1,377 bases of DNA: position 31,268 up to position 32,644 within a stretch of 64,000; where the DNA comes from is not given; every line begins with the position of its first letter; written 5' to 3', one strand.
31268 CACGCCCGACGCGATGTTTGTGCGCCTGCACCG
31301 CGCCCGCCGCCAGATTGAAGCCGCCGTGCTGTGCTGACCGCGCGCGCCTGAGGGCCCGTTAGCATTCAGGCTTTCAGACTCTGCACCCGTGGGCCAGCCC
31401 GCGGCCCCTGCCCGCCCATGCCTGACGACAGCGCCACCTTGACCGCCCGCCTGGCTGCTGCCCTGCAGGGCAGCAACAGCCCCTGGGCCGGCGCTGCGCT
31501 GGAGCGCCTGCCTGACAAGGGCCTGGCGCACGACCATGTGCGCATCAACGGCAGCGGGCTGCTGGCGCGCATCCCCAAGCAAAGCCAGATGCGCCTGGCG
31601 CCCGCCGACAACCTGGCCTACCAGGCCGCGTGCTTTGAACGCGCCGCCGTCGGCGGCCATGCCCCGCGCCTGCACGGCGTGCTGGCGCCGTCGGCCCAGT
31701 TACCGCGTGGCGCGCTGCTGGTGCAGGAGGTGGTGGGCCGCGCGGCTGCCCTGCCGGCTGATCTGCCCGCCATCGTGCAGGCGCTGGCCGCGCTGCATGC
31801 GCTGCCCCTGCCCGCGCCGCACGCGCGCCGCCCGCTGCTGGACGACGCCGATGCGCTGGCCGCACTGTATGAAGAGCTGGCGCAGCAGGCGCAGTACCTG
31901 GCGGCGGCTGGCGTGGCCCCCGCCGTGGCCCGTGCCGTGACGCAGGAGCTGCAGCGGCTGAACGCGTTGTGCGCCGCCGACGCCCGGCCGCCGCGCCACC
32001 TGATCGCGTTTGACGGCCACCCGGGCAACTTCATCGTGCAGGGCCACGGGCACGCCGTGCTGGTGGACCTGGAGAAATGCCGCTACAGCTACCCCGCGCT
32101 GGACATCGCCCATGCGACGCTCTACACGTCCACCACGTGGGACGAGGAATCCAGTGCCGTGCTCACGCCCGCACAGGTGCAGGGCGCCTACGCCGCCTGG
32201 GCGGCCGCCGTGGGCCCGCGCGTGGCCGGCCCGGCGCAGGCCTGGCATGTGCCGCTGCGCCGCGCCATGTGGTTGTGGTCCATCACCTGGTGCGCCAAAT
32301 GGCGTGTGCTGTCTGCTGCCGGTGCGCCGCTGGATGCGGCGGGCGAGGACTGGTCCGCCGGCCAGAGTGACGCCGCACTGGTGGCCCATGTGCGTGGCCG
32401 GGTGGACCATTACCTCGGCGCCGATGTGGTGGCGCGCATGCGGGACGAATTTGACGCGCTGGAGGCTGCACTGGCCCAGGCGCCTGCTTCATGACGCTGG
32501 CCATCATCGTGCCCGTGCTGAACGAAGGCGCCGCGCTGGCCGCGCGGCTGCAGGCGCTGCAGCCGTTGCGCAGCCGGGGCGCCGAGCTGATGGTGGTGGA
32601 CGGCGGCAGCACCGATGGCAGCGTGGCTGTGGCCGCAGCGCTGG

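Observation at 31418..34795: Kinase, fused TIGR04283/TIGR04282-like transferases and nucleoside hydrolase: an arsenosugar-like pathway without ArsS/ArsM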

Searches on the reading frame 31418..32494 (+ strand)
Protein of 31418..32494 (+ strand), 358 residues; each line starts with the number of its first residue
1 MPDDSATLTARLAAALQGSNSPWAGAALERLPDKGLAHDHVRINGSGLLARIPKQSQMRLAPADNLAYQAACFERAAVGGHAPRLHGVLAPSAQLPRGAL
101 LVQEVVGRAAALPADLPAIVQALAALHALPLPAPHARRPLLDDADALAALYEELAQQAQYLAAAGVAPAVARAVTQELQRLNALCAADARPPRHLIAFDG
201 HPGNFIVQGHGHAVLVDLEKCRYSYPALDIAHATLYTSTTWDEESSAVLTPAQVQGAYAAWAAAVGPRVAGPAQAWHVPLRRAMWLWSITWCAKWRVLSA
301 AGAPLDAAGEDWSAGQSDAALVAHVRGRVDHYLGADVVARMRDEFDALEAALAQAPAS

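Call 3: search_protein_families(library=ncbifam, proteins=[window:31418-32494:+], max_evalue=0.01)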
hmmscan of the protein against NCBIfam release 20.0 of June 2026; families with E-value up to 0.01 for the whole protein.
window:31418-32494:+ (358 aa): 0 families

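Call 4: search_protein_families(library=pfam, proteins=[window:31418-32494:+], max_evalue=0.01)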
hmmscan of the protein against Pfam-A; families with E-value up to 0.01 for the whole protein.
window:31418-32494:+ (358 aa): 1 family
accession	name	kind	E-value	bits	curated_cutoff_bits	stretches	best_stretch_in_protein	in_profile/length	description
PF01636.29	APH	-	4.4e-11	43.4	23.2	1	65-262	36-234/239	Phosphotransferase enzyme family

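Call 12: find_homologous_proteins(query=window:31418-32491:+, max_evalue=0.00001)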
Query window:31418-32491:+ (358 aa): 2367 proteins with E <= 0.00001 among 8000 candidates; the best 120 are listed.
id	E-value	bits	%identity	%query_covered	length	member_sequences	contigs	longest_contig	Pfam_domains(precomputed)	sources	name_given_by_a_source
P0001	2.9e-215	732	96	100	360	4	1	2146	PF01636.30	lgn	-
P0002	8.1e-208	708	92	100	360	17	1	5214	PF01636.30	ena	-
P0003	4.0e-205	699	92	100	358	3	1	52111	PF01636.30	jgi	-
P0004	1.4e-201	687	91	99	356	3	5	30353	PF01636.30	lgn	-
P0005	1.3e-199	681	89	99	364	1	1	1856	PF01636.30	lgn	-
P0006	2.9e-195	666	88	100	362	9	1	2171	-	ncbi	-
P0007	6.7e-193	659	88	97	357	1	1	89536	-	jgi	jgi:thiamine kinase-like enzyme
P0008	7.5e-192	655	87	95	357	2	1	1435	PF01636.30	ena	-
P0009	2.5e-190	650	86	99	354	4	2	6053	PF01636.30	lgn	-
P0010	1.6e-189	647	86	98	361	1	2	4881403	PF01636.30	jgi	jgi:thiamine kinase-like enzyme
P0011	2.7e-186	637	84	99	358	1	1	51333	PF01636.30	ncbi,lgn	-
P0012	1.4e-168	579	79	98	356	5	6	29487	-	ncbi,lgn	-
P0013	4.1e-146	505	71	93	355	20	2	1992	-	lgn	-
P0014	5.0e-144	498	68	94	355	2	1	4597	-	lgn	-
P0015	9.9e-141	487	66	98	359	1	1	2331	-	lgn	-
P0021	8.3e-138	477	66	96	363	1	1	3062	PF01636.30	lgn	-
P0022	1.9e-137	476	66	97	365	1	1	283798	-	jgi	jgi:hypothetical protein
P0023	4.8e-137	475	70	95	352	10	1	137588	PF01636.30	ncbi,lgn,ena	-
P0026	3.4e-136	472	69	96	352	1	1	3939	PF01636.30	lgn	-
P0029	3.1e-135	469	68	96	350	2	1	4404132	-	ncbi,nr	ncbi:MAG: hypothetical protein KF796_19980 [Ramlibacter sp.]|nr:hypothetical protein [Ramlibacter sp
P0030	5.8e-135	468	68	96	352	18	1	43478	PF01636.30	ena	-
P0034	3.9e-134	465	63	93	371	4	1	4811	PF01636.30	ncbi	-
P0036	8.8e-134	464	66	97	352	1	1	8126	PF01636.30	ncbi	-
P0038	9.6e-134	464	65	96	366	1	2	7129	PF01636.30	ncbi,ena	-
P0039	9.8e-134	464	67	95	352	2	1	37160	PF01636.30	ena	-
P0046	3.1e-132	459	63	97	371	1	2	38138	PF01636.30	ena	-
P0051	8.6e-132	458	63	97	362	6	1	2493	PF01636.30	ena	-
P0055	1.4e-131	457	66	97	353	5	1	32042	PF01636.30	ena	-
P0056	2.6e-131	456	61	97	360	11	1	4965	PF01636.30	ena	-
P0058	3.3e-131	456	66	97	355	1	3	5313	PF01636.30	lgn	-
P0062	8.8e-131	454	65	97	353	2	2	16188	PF01636.30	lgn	-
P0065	1.2e-130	454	67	92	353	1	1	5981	PF01636.30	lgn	-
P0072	5.2e-130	452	64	95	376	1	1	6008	PF01636.30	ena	-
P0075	6.3e-130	451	66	93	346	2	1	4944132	-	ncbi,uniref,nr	ncbi:hypothetical protein LPB072_18755 [Hydrogenophaga crassostreae]|uniref:Aminoglycoside phosphotr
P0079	8.3e-130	451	63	97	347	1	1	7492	PF01636.30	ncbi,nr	ncbi:MAG: aminoglycoside phosphotransferase family protein [Burkholderiales bacterium]|nr:MAG: amino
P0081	8.9e-130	451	63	99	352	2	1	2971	PF01636.30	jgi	jgi:hypothetical protein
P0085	1.7e-129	450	68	93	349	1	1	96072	-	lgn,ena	-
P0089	2.4e-129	450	65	95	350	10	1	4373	PF01636.30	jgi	jgi:thiamine kinase-like enzyme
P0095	3.5e-129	449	65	91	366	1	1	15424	PF01636.30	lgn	-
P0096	4.9e-129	449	61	97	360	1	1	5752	PF01636.30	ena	-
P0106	1.4e-128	447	60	99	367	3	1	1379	PF01636.30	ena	-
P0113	2.2e-128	446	60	99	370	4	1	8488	PF01636.30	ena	-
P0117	3.4e-128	446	63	93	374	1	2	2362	PF01636.30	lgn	-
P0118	3.4e-128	446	66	96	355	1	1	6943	PF01636.30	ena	-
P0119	4.7e-128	445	67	93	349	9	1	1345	PF01636.30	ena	-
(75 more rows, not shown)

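Call 13: find_encoding_contigs(protein=P0075, flank=10000, max_places=2)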
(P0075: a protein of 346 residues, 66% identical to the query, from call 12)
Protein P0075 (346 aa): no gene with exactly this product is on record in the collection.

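Call 14: find_encoding_contigs(protein=P0029, flank=10000, max_places=2)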
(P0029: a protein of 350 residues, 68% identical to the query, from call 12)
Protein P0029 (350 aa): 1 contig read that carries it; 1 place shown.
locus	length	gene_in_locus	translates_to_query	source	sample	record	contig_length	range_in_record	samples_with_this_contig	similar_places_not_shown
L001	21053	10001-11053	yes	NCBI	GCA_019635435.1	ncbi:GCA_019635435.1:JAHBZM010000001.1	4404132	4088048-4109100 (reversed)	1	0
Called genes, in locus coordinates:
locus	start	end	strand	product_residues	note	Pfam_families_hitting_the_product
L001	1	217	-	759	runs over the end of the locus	PF07992:Pyr_redox_2, PF00586:AIRS, PF02769:AIRS_C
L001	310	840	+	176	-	PF00578:AhpC-TSA, PF08534:Redoxin, PF13098:Thioredoxin_2, PF00085:Thioredoxin, PF13905:Thioredoxin_8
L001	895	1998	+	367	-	PF01841:Transglut_core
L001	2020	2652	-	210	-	PF13409:GST_N_2, PF00043:GST_C (weak), PF13410:GST_C_2 (weak)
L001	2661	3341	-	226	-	PF01965:DJ-1_PfpI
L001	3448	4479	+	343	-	PF01965:DJ-1_PfpI, PF12833:HTH_18, PF00165:HTH_AraC (weak)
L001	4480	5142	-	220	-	PF11249:DUF3047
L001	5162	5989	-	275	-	PF04784:DUF547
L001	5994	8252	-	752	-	PF09335:VTT_dom, PF01134:GIDA (weak), PF07992:Pyr_redox_2, PF13450:NAD_binding_8 (faint), PF13738:Pyr_redox_3 (faint), PF00070:Pyr_redox, PF02852:Pyr_redox_dim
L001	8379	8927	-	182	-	PF00578:AhpC-TSA, PF08534:Redoxin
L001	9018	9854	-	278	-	PF12852:Cupin_6, PF00165:HTH_AraC, PF12833:HTH_18, PF00165:HTH_AraC (weak)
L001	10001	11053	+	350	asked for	-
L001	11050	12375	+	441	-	PF12804:NTP_transf_3 (weak), PF09837:DUF2064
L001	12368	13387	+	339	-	PF01156:IU_nuc_hydro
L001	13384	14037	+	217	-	PF13532:2OG-FeII_Oxy_2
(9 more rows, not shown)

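Call 47: predict_structure(alignment_id=A1)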
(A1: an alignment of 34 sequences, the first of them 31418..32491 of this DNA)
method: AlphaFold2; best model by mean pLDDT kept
length: 358 residues; sequences in the alignment: 34
mean_pLDDT: 90.0   pTM: 0.89
mean pLDDT of the five models: 90.0, 89.8, 89.8, 88.3, 79.4
residues with pLDDT >= 90: 269; 70-90: 56; 50-70: 31; < 50: 2
segments of 3 or more residues with pLDDT < 50: none
pLDDT, mean of each block of 10 residues (from residue 1): 81 98 97 81 98 88 96 97 98 96 95 94 97 96 96 97 97 98 95 92 93 94 95 78 65 93 94 93 95 89 55 61 82 93 93 80
secondary structure, 60 per line:
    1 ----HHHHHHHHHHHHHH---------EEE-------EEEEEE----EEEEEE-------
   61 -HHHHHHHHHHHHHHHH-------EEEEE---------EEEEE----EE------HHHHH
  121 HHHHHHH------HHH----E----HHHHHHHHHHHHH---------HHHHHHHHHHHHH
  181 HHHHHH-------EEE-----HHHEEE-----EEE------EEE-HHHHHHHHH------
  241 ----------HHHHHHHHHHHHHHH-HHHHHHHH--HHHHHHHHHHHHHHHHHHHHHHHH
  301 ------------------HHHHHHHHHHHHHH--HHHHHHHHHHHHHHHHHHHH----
elements in order: H5-18 E28-30 E38-43 E48-53 H62-77 E85-89 E99-103 H116-127 H146-158 H168-186 E194-196 E205-207 E213-215 E222-224 H226-234 H251-265 H267-274 H277-300 H319-332 H335-354

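Call 51: fold_search(model_id=the predicted structure, library=pdb)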
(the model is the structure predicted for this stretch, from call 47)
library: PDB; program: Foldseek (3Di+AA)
matches with E <= 10: 1472; with E <= 0.001: 220
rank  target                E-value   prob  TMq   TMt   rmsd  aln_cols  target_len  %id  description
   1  3dxq_A                7.1e-08  1.00  0.54  0.63   6.3       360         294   17  Crystal structure of choline/ethanolamine kinase family protein (NP_106042.1) from MESORHIZOBIUM LOTI at 2.55 A resolu (released 2008-08-05)
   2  7nb2_AAA              1.3e-07  1.00  0.58  0.59   6.1       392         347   13  Crystal structure of human choline alpha in complex with an inhibitor (released 2021-10-13)
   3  2ig7_B                4.5e-07  1.00  0.54  0.56   5.8       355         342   14  Crystal structure of Human Choline Kinase B (released 2006-10-10)
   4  4pdy                  4.5e-07  1.00  0.44  0.46   7.9       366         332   15  Crystal structure of aminoglycoside phosphotransferase from Alicyclobacillus acidocaldarius subsp. acidocaldarius DSM 44 (released 2014-05-07)
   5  8agy_A                4.7e-07  1.00  0.46  0.47  11.6       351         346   15  The Corramycin phosphotransferase in complex with Corramycin (released 2023-08-16)
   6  4n57_A                4.9e-07  1.00  0.57  0.67   5.1       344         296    9  Crystal structure of aminoglycoside phosphotransferase APH(2'')-IVa ADP complex (released 2014-12-17)
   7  8ixi_A                4.9e-07  1.00  0.53  0.62   5.8       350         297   13  Crystal structure of macrolide phosphotransferase from Klebsiella pneumoniae (released 2024-01-31)
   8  9h2z_A                4.9e-07  1.00  0.50  0.57   6.2       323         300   11  Crystal structure of APH(2")-IVa alternate (soaking with EK3-18 inhibitor) (released 2025-02-05)
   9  7nb3_AAA              5.1e-07  1.00  0.57  0.59   6.0       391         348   13  Crystal structure of human choline alpha in complex with an inhibitor (released 2021-10-13)
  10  8bi5_A                5.1e-07  1.00  0.51  0.51   7.5       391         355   13  Crystal structure of human Choline Kinase A in complex with UNC0737 (released 2023-11-15)
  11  2qg7_E                5.4e-07  1.00  0.56  0.54   6.1       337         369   12  Plasmodium vivax ethanolamine kinase Pv091845 (released 2007-07-24)
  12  2ig7_A                5.4e-07  1.00  0.54  0.57   5.5       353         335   16  Crystal structure of Human Choline Kinase B (released 2006-10-10)
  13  4da5_A                5.4e-07  1.00  0.54  0.55   7.0       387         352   13  Choline Kinase alpha acts through a double-displacement kinetic mechanism involving enzyme isomerisation, as determine (released 2013-04-17)
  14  3feg                  6.2e-07  1.00  0.54  0.56   6.6       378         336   15  Crystal structure of human choline kinase beta in complex with phosphorylated hemicholinium-3 and adenosine nucleotide (released 2008-12-23)
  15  4cg9                  6.5e-07  1.00  0.50  0.50   8.0       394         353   14  Human choline kinase a1 in complex with compound 12 (released 2014-01-15)
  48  4r7b_B                2.8e-06  1.00  0.50  0.60   5.9       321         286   14  Crystal structure of pneumococcal LicA in complex with choline (released 2015-08-12)
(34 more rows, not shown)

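Call 54: search_solved_structures(query=A1, max_evalue=0.01)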
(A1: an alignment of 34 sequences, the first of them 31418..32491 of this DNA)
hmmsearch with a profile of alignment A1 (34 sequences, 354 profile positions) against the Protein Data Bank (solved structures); distinct sequences matched with E-value up to 0.01: 0.

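Call 62: find_encoding_contigs(protein=P0022, flank=10000, max_places=1)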
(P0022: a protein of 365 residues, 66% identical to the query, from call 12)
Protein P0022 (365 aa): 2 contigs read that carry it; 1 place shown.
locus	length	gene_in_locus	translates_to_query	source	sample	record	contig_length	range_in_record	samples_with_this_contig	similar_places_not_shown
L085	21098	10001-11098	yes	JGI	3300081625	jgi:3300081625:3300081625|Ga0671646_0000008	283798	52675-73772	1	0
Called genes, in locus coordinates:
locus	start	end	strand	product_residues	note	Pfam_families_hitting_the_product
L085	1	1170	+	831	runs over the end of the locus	PF02737:3HCDH_N, PF00725:3HCDH, PF00378:ECH_1, PF16113:ECH_2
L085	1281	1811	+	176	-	PF14539:DUF4442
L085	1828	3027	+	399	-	PF00108:Thiolase_N, PF00109:ketoacyl-synt (weak), PF02803:Thiolase_C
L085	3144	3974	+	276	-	PF13622:4HBT_3, PF20789:4HBT_3C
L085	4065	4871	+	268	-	PF00378:ECH_1, PF16113:ECH_2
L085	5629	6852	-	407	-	PF07992:Pyr_redox_2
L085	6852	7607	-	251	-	PF11249:DUF3047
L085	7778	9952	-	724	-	PF09335:VTT_dom, PF01134:GIDA (weak), PF07992:Pyr_redox_2, PF13450:NAD_binding_8 (faint), PF13738:Pyr_redox_3 (faint), PF00070:Pyr_redox, PF02852:Pyr_redox_dim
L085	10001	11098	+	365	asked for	-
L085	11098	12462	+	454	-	PF00535:Glycos_transf_2, PF09837:DUF2064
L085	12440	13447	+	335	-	PF07632:Sde182_NH-like (weak), PF01156:IU_nuc_hydro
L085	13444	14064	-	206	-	PF00005:ABC_tran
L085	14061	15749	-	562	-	-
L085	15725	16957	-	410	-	PF13416:SBP_bac_8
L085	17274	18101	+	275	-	PF00106:adh_short, PF08659:KR (weak), PF13561:adh_short_C2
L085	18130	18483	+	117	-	PF03795:YCII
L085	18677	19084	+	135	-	PF03795:YCII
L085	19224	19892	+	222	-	PF01872:RibD_C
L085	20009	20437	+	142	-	PF22677:Ble-like_N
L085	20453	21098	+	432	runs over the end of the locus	PF04542:Sigma70_r2, PF08281:Sigma70_r4_2, PF20239:DUF6596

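Call 63: find_encoding_contigs(protein=P0023, flank=10000, max_places=1)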
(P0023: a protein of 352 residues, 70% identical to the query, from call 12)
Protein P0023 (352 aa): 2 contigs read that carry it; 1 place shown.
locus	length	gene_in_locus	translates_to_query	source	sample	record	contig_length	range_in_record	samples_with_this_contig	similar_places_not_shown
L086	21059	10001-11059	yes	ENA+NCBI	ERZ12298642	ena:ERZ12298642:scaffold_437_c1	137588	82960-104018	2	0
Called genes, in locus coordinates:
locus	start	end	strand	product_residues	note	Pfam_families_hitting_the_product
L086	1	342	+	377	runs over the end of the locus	PF07995:GSDH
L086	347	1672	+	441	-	PF12867:DinB_2 (weak), PF03781:FGE-sulfatase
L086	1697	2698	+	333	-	PF10017:Methyltransf_33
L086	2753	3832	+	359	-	PF00586:AIRS, PF02769:AIRS_C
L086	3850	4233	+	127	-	PF01042:Ribonuc_L-PSP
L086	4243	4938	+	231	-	PF00702:Hydrolase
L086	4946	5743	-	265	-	PF14347:DUF4399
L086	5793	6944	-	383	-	PF07992:Pyr_redox_2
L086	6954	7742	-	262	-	PF11249:DUF3047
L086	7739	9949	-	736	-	PF09335:VTT_dom, PF01134:GIDA (weak), PF01266:DAO (faint), PF07992:Pyr_redox_2, PF13450:NAD_binding_8 (faint), PF13738:Pyr_redox_3 (weak), PF00070:Pyr_redox, PF02852:Pyr_redox_dim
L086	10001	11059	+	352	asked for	PF01636:APH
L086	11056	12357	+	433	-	PF00535:Glycos_transf_2, PF09837:DUF2064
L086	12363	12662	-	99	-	-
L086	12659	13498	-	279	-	PF02673:BacA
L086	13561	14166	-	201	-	PF01066:CDP-OH_P_transf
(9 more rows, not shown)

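Call 64: find_encoding_contigs(protein=P0085, flank=10000, max_places=1)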
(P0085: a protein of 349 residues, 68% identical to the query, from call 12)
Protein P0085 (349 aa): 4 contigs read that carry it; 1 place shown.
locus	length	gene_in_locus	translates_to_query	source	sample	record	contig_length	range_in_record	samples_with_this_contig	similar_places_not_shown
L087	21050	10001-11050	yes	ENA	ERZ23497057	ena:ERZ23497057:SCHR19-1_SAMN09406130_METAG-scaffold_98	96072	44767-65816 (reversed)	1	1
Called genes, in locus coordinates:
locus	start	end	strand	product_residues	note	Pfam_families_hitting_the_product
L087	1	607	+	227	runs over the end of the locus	PF00072:Response_reg, PF00486:Trans_reg_C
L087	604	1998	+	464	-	PF26769:HAMP_PhoQ (weak), PF00512:HisKA, PF02518:HATPase_c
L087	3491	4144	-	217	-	-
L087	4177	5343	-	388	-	PF07992:Pyr_redox_2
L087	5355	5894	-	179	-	PF13302:Acetyltransf_3, PF00583:Acetyltransf_1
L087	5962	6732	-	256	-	PF11249:DUF3047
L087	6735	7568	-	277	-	PF04784:DUF547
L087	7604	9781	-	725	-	PF09335:VTT_dom, PF01134:GIDA (weak), PF07992:Pyr_redox_2, PF13450:NAD_binding_8 (faint), PF13738:Pyr_redox_3, PF00070:Pyr_redox, PF02852:Pyr_redox_dim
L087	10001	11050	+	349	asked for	-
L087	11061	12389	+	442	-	PF00535:Glycos_transf_2, PF09837:DUF2064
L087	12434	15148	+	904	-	PF00690:Cation_ATPase_N, PF00122:E1-E2_ATPase, PF00702:Hydrolase, PF13246:Cation_ATPase, PF12710:HAD (weak), PF08282:Hydrolase_3 (faint), PF00689:Cation_ATPase_C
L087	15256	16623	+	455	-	PF01554:MatE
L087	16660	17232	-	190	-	PF00849:PseudoU_synth_2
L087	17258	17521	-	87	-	PF05016:ParE_toxin, PF06769:YoeB_toxin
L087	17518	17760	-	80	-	PF02604:PhdYeFM_antitox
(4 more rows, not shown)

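Call 76: search_protein_families(library=ncbifam, alignment_id=A1, max_evalue=1)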
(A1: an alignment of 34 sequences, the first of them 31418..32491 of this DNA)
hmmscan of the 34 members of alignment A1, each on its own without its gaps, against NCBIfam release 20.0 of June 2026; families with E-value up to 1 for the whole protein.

A. member 1, window:31418-32491:+ (358 aa): 1 family
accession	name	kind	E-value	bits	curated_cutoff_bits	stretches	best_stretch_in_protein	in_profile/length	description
NF049943.1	SQR_III_seleno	exception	0.32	9.8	525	1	196-219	323-346/406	type III sulfide quinone reductase, selenoprotein subtype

B. families by the number of members that match (of 34 scanned): 8 families
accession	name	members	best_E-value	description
TIGR02906.1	spore_CotS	7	0.096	CotS family spore coat protein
NF050082.1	ATPase_MABP1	3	0.021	macrolide-binding ATPase MABP-1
NF049943.1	SQR_III_seleno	3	0.13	type III sulfide quinone reductase, selenoprotein subtype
TIGR02721.1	ycfN_thiK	1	0.0083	thiamine kinase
NF011673.1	PRK15092.1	1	0.036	transcriptional regulator LrhA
NF045813.1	DxPntBtaHylase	1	0.11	1-deoxypentalenic acid 11-beta-hydroxylase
NF005999.0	PRK08126.1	1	0.11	hypothetical protein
TIGR02172.1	Fb_sc_TIGR02172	1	0.24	TIGR02172 family protein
